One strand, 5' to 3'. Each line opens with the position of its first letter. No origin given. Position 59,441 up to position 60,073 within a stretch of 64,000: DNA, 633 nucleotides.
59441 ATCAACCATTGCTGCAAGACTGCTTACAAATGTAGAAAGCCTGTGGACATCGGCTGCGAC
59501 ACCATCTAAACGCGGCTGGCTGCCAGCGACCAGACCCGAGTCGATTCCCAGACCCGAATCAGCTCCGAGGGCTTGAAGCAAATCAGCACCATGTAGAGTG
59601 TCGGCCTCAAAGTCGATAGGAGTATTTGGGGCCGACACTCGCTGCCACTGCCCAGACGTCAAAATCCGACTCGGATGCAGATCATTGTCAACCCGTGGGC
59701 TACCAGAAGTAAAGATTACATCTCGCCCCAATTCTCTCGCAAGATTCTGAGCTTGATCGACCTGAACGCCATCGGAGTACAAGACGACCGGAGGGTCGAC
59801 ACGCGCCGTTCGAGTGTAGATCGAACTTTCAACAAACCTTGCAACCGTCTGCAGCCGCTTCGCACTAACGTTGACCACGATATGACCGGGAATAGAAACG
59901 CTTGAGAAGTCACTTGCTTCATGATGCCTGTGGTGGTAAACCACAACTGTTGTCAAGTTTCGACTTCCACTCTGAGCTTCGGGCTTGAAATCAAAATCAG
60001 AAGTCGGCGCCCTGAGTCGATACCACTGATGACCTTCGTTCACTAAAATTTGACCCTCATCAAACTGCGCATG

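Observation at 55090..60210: Four copies of an unassigned domain of about 110 aa with a strict two-part motif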

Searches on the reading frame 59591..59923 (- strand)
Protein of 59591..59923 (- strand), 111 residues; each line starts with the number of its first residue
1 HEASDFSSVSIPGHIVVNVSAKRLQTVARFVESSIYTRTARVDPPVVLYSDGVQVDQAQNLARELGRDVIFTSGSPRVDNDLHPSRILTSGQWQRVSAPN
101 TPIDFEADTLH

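Call 40: search_solved_structures(query=A3, max_evalue=10, show_alignments=2)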
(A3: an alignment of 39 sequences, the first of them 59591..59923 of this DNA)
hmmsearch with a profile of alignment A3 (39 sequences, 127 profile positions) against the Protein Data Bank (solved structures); distinct sequences matched with E-value up to 10: 14.
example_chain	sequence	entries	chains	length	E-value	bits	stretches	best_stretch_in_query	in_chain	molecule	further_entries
3m1h_A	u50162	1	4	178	0.0068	19.4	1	57-124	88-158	Lysine specific cysteine protease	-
5mp7_A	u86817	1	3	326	0.03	17.3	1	63-109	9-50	Ribose-phosphate pyrophosphokinase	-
5wtq_A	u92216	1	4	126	0.21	14.6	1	68-112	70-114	Proteasome assembly chaperone 4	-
8qyj_M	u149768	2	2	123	0.3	14.1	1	72-112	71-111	Proteasome assembly chaperone 4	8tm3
1yv9_A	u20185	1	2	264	0.49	13.4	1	63-100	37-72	hydrolase, haloacid dehalogenase family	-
1qd1_A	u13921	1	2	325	0.64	13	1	76-108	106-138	FORMIMINOTRANSFERASE-CYCLODEAMINASE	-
3i6y_A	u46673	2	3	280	0.77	12.8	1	78-97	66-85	Esterase APC40077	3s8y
9znf_BB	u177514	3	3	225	1.1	12.3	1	10-75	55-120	Small ribosomal subunit protein uS2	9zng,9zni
4dup_A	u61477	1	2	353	1.2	12.1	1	61-99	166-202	quinone oxidoreductase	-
9o17_AB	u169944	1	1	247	1.3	12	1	11-75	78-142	Small ribosomal subunit protein uS2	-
6vfs_E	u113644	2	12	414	1.4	12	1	67-100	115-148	ATP-dependent Clp protease ATP-binding subunit ClpX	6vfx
3qvk_A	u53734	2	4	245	1.5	11.9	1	63-93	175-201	Putative hydantoin racemase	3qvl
9bh5_CH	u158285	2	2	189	1.6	11.8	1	15-67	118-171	Large ribosomal subunit protein uL6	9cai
3slk_A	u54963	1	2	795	2.5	11.1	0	73-96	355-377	Polyketide synthase extender module 2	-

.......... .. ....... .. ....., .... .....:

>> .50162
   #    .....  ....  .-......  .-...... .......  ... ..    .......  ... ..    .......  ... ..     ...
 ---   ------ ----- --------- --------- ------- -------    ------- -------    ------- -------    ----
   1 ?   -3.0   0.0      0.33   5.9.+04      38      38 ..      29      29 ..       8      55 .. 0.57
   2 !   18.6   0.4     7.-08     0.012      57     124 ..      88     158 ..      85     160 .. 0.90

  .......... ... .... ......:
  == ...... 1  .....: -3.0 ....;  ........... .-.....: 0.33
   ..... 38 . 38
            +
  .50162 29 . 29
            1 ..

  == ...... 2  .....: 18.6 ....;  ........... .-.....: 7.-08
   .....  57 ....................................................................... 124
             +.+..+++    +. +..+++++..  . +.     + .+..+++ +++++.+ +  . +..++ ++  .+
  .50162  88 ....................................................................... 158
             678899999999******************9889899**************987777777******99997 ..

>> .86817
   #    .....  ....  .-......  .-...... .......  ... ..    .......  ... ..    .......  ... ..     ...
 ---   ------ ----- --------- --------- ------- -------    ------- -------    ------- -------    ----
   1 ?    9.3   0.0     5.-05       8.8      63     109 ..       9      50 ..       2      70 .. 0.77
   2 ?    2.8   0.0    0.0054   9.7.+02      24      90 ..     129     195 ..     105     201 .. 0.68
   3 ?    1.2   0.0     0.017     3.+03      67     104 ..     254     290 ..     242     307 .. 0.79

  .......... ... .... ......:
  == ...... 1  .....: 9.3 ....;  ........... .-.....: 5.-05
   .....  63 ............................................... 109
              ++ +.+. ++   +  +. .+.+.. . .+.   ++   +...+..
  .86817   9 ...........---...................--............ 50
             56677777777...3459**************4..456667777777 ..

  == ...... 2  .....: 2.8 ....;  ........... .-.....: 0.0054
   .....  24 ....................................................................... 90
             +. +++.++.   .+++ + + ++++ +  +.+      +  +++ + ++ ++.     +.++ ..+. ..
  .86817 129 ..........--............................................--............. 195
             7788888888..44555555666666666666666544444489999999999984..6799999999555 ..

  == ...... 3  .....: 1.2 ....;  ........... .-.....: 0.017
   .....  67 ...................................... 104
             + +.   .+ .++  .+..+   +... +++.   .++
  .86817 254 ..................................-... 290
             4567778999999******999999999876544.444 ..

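Call 45: predict_structure(alignment_id=A3)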
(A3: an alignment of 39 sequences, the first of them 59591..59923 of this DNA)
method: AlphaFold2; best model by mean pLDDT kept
length: 111 residues; sequences in the alignment: 39
mean_pLDDT: 81.8   pTM: 0.73
mean pLDDT of the five models: 81.8, 81.5, 79.2, 78.7, 78.5
residues with pLDDT >= 90: 35; 70-90: 56; 50-70: 17; < 50: 3
segments of 3 or more residues with pLDDT < 50: none
pLDDT, mean of each block of 10 residues (from residue 1): 67 87 90 71 85 91 92 87 85 89 60 42
secondary structure, 60 per line:
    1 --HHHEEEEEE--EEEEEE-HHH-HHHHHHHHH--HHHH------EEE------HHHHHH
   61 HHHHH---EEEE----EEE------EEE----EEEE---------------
elements in order: E6-11 E14-19 H25-33 H36-39 E46-48 H55-65 E69-72 E77-79 E86-88 E93-96

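Call 47: fold_search(model_id=the predicted structure, library=pdb)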
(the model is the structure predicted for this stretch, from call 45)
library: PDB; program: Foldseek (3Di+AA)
matches with E <= 10: 661; with E <= 0.001: 0
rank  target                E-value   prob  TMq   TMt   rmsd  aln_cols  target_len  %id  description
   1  9wpo_C                4.8e-02  0.63  0.39  0.20   9.7       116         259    8  Crystal structure of the nitrilase superfamily protein CJ1056C from Campylobacter jejuni in space group P21 (released 2025-10-08)
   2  8ix9_C                8.1e-02  0.89  0.48  0.19   5.4        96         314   14  Pseudomoans Aerugiona Wildtype Ketopantoate Reductase with NADPH (released 2024-04-03)
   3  8ix9_A                8.1e-02  0.87  0.48  0.20   5.4        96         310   14  Pseudomoans Aerugiona Wildtype Ketopantoate Reductase with NADPH (released 2024-04-03)
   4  9wpn_F                8.1e-02  0.54  0.39  0.21  10.2       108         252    6  Crystal structure of the nitrilase superfamily protein CJ1056C from Campylobacter jejuni in space group P212121 (released 2025-10-08)
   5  9wpo_D                9.2e-02  0.33  0.34  0.19   9.9       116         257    9  Crystal structure of the nitrilase superfamily protein CJ1056C from Campylobacter jejuni in space group P21 (released 2025-10-08)
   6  8iwq_B                9.9e-02  0.85  0.49  0.20   5.4        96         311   14  Pseudomoans Aerugiona Native Ketopantoate Reductase with glycerol (released 2024-04-03)
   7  8aq3                  9.9e-02  0.41  0.32  0.09  10.3        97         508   10  In surfo structure of the membrane integral lipoprotein N-acyltransferase Lnt from E. coli in complex with PE (released 2023-07-12)
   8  4izu                  9.9e-02  0.30  0.34  0.19   8.2       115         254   11  The E41Q mutant of the amidase from Nesterenkonia sp. AN1 showing the result of Michael addition of acrylamide at the ac (released 2014-02-12)
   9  9wpn_B                1.1e-01  0.47  0.39  0.20   9.7       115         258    8  Crystal structure of the nitrilase superfamily protein CJ1056C from Campylobacter jejuni in space group P212121 (released 2025-10-08)
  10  9wpn_A                1.1e-01  0.47  0.39  0.20  10.1       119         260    8  Crystal structure of the nitrilase superfamily protein CJ1056C from Campylobacter jejuni in space group P212121 (released 2025-10-08)
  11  8iwg_B                1.3e-01  0.82  0.49  0.20   5.4        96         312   14  Pseudomoans Aerugiona Wildtype Ketopantoate Reductase native structure (released 2024-04-03)
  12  1yjq                  1.3e-01  0.57  0.40  0.19   5.7        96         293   20  Crystal structure of ketopantoate reductase in complex with NADP+ (released 2005-06-28)
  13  3hkx                  1.3e-01  0.25  0.34  0.18   8.7       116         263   11  Crystal structure analysis of an amidase from Nesterenkonia sp. (released 2009-06-09)
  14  2nrx_B                1.4e-01  0.30  0.30  0.18  10.9        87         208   11  Crystal structure of the C-terminal half of UvrC, in the presence of sulfate molecules (released 2007-02-06)
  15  2nrv_B                1.4e-01  0.28  0.30  0.18  10.8        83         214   11  Crystal structure of the C-terminal half of UvrC (released 2007-02-06)
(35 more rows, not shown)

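Call 48: search_protein_families(library=pfam, alignment_id=A3, max_evalue=0.1)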
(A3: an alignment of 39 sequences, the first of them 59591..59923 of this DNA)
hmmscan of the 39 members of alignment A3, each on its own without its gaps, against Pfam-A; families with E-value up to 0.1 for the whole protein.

A. member 1, window:59591-59923:- (111 aa): 1 family
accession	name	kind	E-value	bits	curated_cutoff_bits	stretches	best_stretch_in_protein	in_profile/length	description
PF22614.2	Slo-like_RCK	-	0.00016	21.8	24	1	13-89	4-78/119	Calcium-activated potassium channel slowpoke-like RCK domain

B. families by the number of members that match (of 39 scanned): 15 families
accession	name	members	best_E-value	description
PF14252.11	DUF4347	9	2.9e-07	Domain of unknown function (DUF4347)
PF11713.13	Peptidase_C80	3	0.011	Peptidase C80 family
PF22614.2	Slo-like_RCK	1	0.00016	Calcium-activated potassium channel slowpoke-like RCK domain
PF05435.16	Phi-29_GP3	1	0.0074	Phi-29 DNA terminal protein GP3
PF00910.28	RNA_helicase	1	0.018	RNA helicase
PF12445.13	FliC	1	0.022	Flagellin protein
PF25175.1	Beta-prop_WDR5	1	0.035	WDR5 beta-propeller domain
PF04591.17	DUF596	1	0.055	Protein of unknown function, DUF596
PF11197.13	DUF2835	1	0.057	Protein of unknown function (DUF2835)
PF16093.10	PAC4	1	0.084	Proteasome assembly chaperone 4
PF20560.3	MotA_N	1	0.088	Motility protein A N-terminal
PF16320.10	Ribosomal_L12_N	1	0.088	Ribosomal protein L7/L12 dimerisation domain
PF04310.18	MukB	1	0.092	MukB N-terminal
PF15787.11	DUF4704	1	0.093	Neurobeachin/BDCP, DUF4704 alpha solenoid region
PF14226.12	DIOX_N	1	0.098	non-haem dioxygenase in morphine synthesis N-terminal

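Call 50: fold_search(model_id=the predicted structure, library=viral)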
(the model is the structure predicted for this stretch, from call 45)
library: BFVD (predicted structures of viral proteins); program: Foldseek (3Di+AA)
matches with E <= 10: 354; with E <= 0.001: 0
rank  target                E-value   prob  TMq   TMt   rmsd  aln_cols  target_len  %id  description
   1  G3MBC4                3.7e-02  0.84  0.48  0.22   8.6       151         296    7  Gp54 [Bacillus phage G]
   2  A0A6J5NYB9            5.5e-02  0.57  0.33  0.29   6.5        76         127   18  Uncharacterized protein [uncultured Caudovirales phage]
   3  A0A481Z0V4            9.2e-02  0.41  0.39  0.11  12.1       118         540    8  Uncharacterized protein [Mimivirus LCMiAC02]
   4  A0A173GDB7            9.9e-02  0.47  0.39  0.29   7.9       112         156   15  Uncharacterized protein [Erwinia phage vB_EamM_Simmy50]
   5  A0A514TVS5            1.8e-01  0.09  0.24  0.14  13.1       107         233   17  Uncharacterized protein [Aeromonas phage D3]
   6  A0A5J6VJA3            2.2e-01  0.63  0.37  0.23   3.6        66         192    9  RNA polymerase Rpb5 [Megaviridae environmental sample]
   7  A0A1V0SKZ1            2.2e-01  0.38  0.34  0.25   5.6        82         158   20  Clp protease [Klosneuvirus KNV1]
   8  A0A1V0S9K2            2.5e-01  0.28  0.38  0.21  11.9       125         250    6  Calcineurin-like phosphoesterase domain-containing protein [Catovirus CTV1]
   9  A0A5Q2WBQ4            2.8e-01  0.13  0.27  0.25  10.2        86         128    8  (no name in the UniProt tables at hand)
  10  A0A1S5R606            3.0e-01  0.13  0.27  0.28  12.2       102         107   16  Uncharacterized protein [Pseudomonas phage pf16]
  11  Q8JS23                3.2e-01  0.18  0.31  0.31   9.1        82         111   15  Uncharacterized protein [Phthorimaea operculella granulovirus]
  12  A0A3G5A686            3.4e-01  0.07  0.21  0.15  11.3       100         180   13  Uncharacterized protein [Hyperionvirus sp.]
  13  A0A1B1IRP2            3.6e-01  0.05  0.17  0.08  13.2       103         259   12  (no name in the UniProt tables at hand)
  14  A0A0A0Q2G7            3.9e-01  0.11  0.30  0.13  13.3       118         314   11  YYY domain containing protein [Pectobacterium bacteriophage PM2]
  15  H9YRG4                4.1e-01  0.35  0.37  0.23   4.3        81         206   10  (no name in the UniProt tables at hand)
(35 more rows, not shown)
